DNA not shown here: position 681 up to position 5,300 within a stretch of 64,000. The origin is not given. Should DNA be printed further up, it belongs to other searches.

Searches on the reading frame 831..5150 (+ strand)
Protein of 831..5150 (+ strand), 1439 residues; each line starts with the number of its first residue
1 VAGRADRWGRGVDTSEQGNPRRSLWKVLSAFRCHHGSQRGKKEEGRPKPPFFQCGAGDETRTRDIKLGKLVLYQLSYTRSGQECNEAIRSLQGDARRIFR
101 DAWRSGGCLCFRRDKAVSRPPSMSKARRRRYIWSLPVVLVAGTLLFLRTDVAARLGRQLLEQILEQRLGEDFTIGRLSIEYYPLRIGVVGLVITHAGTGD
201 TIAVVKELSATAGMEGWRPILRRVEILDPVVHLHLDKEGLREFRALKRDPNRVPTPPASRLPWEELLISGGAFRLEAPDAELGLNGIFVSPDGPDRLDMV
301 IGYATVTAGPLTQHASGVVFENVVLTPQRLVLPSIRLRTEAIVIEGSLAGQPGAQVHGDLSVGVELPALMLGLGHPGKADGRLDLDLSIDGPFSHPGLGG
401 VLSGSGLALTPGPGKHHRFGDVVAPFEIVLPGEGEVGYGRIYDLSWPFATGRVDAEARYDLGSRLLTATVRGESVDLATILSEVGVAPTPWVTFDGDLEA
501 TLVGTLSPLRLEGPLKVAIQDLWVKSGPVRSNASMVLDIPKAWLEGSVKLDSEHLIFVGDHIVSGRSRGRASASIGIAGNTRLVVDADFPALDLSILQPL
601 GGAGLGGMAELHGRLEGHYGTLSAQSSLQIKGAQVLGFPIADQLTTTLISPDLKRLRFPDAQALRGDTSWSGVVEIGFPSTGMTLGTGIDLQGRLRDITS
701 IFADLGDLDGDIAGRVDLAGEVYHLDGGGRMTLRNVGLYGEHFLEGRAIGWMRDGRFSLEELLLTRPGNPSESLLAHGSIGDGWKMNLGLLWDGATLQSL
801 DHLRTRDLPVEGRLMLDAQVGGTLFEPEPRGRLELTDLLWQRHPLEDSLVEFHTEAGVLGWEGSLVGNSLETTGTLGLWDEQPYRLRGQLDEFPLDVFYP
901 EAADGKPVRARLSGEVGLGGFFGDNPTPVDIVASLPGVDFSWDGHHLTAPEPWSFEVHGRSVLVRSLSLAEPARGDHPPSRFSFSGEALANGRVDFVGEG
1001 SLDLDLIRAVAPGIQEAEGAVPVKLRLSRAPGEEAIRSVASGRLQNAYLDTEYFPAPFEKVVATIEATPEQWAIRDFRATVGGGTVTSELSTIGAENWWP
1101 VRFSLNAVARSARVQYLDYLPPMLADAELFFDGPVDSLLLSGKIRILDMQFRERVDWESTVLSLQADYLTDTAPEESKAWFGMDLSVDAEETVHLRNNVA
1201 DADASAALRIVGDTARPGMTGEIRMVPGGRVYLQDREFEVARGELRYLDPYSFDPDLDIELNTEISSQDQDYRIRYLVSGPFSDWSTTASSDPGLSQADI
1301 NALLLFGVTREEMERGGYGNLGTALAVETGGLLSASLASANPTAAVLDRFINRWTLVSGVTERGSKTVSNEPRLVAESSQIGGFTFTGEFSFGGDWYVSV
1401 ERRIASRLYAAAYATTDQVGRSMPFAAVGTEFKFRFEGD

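Call 68: search_protein_families(library=pfam, proteins=[window:831-5150:+], max_evalue=0.001)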
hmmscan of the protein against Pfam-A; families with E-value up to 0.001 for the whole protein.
window:831-5150:+ (1439 aa): 2 families
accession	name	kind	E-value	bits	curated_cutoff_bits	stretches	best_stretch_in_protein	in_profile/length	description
PF04357.19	TamB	-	5.6e-26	92.1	22.4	1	1082-1410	9-333/381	TamB, inner membrane protein subunit of TAM complex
PF05359.17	DUF748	-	5.4e-07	28.5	50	1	122-274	9-165/1037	Domain of Unknown Function (DUF748)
